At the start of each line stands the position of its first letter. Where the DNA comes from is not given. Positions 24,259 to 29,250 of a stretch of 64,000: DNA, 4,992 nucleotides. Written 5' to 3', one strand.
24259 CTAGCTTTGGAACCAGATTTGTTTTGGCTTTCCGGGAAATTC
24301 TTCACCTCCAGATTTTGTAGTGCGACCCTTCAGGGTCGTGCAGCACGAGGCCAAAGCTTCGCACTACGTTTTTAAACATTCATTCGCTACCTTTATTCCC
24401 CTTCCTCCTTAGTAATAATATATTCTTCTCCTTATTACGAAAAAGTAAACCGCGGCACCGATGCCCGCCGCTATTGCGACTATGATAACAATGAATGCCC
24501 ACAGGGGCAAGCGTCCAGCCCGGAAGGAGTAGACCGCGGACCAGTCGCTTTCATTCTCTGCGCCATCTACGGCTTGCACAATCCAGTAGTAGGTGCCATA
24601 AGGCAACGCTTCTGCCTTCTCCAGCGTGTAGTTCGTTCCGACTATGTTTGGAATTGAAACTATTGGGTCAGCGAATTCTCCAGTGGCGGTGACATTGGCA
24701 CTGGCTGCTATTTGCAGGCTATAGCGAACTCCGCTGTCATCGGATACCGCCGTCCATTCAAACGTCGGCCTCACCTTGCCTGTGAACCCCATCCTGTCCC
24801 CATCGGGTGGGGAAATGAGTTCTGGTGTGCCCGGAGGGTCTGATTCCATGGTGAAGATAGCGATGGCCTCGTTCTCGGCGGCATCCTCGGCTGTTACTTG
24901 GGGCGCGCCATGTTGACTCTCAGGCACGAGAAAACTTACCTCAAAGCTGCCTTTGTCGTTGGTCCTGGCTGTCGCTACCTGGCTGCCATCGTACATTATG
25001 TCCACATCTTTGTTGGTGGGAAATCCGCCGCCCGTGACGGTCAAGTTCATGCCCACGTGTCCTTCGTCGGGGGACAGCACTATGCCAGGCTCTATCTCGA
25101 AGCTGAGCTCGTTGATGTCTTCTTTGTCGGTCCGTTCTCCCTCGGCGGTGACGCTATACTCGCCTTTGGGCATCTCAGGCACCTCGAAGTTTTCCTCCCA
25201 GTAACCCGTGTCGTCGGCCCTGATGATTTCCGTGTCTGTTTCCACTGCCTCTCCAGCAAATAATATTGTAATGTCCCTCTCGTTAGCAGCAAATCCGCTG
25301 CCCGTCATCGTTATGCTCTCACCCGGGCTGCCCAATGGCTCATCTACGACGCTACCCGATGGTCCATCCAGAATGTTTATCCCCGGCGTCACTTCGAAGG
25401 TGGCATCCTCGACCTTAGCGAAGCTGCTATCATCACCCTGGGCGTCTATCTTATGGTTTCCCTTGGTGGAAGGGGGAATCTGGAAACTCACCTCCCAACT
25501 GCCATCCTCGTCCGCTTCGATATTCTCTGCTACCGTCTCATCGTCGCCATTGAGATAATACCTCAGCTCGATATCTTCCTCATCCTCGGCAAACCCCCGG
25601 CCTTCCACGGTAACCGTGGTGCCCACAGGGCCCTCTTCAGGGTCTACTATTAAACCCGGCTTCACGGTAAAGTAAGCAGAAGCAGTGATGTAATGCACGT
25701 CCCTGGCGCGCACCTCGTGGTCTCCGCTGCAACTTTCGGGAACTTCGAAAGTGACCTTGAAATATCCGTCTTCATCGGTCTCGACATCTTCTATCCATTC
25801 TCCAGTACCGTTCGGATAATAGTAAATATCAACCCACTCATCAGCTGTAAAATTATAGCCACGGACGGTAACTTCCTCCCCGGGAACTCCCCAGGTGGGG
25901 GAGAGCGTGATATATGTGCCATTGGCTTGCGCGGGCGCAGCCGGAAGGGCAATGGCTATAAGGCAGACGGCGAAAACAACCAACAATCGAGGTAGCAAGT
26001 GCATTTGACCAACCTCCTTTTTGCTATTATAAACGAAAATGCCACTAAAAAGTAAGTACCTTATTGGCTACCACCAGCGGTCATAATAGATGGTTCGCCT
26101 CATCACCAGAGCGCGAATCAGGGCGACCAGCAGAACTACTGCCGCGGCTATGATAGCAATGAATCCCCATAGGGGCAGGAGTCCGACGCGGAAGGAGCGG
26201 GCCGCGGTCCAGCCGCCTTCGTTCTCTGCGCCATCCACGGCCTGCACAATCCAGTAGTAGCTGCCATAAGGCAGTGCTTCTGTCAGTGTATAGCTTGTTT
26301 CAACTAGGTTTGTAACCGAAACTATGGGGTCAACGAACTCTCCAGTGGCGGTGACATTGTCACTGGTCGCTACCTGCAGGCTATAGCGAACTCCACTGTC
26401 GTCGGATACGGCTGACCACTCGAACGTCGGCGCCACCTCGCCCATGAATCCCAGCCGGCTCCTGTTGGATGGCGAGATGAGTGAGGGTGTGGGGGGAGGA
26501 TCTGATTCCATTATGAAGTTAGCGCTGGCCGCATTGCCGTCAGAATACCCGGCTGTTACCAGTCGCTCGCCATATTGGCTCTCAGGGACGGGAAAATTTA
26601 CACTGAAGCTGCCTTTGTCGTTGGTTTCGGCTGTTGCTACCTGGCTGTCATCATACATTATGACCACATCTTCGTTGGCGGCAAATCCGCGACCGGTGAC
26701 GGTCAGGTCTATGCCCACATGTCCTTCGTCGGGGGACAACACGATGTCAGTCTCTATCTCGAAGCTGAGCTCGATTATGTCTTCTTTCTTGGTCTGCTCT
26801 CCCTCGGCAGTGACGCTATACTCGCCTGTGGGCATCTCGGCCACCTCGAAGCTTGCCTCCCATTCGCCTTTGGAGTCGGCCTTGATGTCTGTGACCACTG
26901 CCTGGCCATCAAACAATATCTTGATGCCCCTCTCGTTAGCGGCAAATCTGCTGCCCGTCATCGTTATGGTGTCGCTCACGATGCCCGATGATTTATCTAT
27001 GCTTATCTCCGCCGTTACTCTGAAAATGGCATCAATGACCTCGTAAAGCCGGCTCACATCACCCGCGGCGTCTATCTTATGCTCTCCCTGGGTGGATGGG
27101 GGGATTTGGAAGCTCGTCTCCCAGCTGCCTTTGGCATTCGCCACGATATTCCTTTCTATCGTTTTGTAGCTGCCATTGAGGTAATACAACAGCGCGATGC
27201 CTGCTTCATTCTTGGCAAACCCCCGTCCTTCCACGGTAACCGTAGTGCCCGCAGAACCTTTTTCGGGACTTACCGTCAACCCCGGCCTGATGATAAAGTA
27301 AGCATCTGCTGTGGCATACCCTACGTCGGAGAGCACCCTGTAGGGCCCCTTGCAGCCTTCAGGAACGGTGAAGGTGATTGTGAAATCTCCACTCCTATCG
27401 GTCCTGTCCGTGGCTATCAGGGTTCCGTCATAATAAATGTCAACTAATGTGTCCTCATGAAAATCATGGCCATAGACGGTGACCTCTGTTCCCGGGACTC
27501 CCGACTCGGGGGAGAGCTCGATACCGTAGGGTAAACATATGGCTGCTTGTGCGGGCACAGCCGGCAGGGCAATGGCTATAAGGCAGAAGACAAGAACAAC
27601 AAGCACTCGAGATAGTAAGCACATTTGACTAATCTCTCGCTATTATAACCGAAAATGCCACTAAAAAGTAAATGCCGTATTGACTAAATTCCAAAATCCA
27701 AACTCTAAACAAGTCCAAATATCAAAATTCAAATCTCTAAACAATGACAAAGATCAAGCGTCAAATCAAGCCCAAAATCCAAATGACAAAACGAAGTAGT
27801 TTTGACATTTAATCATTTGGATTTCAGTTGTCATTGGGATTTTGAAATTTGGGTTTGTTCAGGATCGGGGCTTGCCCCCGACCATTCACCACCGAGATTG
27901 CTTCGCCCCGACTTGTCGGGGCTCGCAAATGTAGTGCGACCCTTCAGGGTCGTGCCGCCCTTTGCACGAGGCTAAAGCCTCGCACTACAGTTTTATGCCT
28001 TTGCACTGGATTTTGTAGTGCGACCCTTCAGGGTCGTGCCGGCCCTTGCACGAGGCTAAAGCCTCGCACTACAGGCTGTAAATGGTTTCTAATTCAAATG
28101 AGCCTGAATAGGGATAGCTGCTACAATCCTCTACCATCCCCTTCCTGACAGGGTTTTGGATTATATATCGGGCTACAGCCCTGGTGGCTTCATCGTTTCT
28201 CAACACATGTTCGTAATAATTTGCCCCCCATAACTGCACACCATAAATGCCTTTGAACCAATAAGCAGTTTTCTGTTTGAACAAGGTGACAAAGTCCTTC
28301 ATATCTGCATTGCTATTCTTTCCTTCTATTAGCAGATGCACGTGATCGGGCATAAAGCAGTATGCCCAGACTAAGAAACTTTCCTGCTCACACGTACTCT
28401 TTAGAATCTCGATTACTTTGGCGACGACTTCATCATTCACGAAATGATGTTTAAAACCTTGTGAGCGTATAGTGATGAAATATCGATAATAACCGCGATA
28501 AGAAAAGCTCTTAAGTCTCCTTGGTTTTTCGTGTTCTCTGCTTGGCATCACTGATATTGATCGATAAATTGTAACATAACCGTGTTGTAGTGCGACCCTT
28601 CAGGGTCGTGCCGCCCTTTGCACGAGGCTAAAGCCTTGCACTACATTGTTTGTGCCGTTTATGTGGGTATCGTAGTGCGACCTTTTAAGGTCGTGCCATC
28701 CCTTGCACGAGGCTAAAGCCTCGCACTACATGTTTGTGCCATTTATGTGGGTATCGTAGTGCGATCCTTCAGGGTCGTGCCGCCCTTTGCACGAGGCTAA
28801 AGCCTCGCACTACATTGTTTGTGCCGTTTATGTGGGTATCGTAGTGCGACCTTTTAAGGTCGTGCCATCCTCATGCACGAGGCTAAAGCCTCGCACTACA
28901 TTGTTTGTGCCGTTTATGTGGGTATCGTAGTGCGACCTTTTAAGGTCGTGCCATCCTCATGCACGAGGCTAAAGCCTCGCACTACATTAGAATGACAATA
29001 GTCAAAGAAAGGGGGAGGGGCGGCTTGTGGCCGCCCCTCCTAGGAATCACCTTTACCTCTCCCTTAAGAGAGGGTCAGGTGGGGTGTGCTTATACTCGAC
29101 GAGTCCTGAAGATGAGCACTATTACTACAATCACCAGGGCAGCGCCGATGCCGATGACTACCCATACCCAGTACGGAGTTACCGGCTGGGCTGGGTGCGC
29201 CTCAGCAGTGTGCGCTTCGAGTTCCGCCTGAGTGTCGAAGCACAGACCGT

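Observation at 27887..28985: RAYT transposase flanked by REP palindromes, including a five-unit tandem REP array with identical 27-bp spacers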

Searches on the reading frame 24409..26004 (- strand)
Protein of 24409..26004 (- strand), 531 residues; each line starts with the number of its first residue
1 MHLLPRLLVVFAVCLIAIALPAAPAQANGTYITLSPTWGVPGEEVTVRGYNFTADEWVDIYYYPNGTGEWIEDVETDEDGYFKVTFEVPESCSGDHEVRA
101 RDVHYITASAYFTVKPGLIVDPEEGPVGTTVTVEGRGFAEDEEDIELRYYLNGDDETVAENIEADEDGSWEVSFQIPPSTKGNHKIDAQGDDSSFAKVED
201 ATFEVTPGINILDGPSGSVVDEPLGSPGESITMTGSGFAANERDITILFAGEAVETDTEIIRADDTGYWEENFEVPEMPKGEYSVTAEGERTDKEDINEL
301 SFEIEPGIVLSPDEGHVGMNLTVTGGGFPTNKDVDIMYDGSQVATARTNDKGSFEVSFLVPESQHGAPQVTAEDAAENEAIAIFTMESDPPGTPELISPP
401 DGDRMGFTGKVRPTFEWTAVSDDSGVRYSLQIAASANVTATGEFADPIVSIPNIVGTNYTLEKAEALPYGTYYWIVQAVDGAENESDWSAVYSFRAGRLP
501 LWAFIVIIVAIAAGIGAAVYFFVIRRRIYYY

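Call 51: search_protein_families(library=pfam, proteins=[window:24409-26004:-], max_evalue=0.001)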
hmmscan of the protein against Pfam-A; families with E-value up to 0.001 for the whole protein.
window:24409-26004:- (531 aa): 7 families
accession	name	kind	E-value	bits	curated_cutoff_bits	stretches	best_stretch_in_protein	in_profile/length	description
PF01833.30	TIG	-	9.1e-17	61.3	20.9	1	120-196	6-75/84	IPT/TIG domain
PF17936.7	Big_6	-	1.3e-07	32.2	27.6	1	321-383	15-77/83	Bacterial Ig domain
PF01835.25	MG2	-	6.8e-07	30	32.8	0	253-303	45-95/96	MG2 domain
PF13620.12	CarboxypepD_reg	-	2.7e-05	24.9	32.3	0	72-117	30-72/82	Carboxypeptidase regulatory-like domain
PF19077.6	Big_13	-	9.1e-05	23.3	27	0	408-490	24-95/102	Bacterial Ig-like domain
PF25788.1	Ig_Rha78A_N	-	0.0004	21.1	27.4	0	411-499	18-104/105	Rha78A-like, N-terminal immunoglobulin domain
PF16640.11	Big_3_5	-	0.00047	21.1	35.5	0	318-372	15-67/88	Bacterial Ig-like domain (group 3)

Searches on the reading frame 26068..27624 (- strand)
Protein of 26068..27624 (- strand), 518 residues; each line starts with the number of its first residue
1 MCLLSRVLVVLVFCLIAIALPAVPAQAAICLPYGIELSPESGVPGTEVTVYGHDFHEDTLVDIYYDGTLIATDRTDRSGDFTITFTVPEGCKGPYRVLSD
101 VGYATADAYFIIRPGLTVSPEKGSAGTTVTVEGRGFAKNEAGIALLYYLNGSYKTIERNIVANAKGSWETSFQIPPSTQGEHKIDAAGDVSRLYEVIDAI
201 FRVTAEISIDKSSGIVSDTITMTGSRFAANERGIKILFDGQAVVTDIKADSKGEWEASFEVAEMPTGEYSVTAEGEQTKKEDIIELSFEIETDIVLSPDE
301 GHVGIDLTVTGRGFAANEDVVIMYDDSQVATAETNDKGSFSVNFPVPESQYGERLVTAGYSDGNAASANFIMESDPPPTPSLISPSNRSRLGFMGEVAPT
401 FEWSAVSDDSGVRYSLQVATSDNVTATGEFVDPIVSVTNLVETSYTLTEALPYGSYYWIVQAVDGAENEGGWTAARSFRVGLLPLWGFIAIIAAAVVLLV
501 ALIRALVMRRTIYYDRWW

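Call 51: search_protein_families(library=pfam, proteins=[window:26068-27624:-], max_evalue=0.001)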
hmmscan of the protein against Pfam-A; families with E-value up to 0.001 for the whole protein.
window:26068-27624:- (518 aa): 6 families
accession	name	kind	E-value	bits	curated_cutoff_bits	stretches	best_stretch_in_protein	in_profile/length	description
PF01833.30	TIG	-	2.6e-20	72.6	20.9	1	37-98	6-67/84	IPT/TIG domain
PF19077.6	Big_13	-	1.6e-05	25.7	27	0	219-275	28-83/102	Bacterial Ig-like domain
PF16640.11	Big_3_5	-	1.8e-05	25.6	35.5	0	304-365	15-75/88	Bacterial Ig-like domain (group 3)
PF17936.7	Big_6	-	2.7e-05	24.7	27.6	0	306-370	14-78/83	Bacterial Ig domain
PF25788.1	Ig_Rha78A_N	-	0.00014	22.5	27.4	1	395-483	16-104/105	Rha78A-like, N-terminal immunoglobulin domain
PF01835.25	MG2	-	0.0004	21.1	32.8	0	245-289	51-95/96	MG2 domain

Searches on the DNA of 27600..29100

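Call 54: search_rna_families(source=window, start=27600, end=29100, threshold=evalue, max_evalue=1)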
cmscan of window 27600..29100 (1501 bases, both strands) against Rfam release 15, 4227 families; matches with E-value up to 1: 2.
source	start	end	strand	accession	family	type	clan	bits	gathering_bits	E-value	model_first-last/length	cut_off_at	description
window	29015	29039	+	RF02601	BASRCI337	Gene; sRNA;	-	15.7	229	0.49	165-189/191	no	Brucella sRNA CI337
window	29015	29042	-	RF02601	BASRCI337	Gene; sRNA;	-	14.8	229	0.89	162-189/191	no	Brucella sRNA CI337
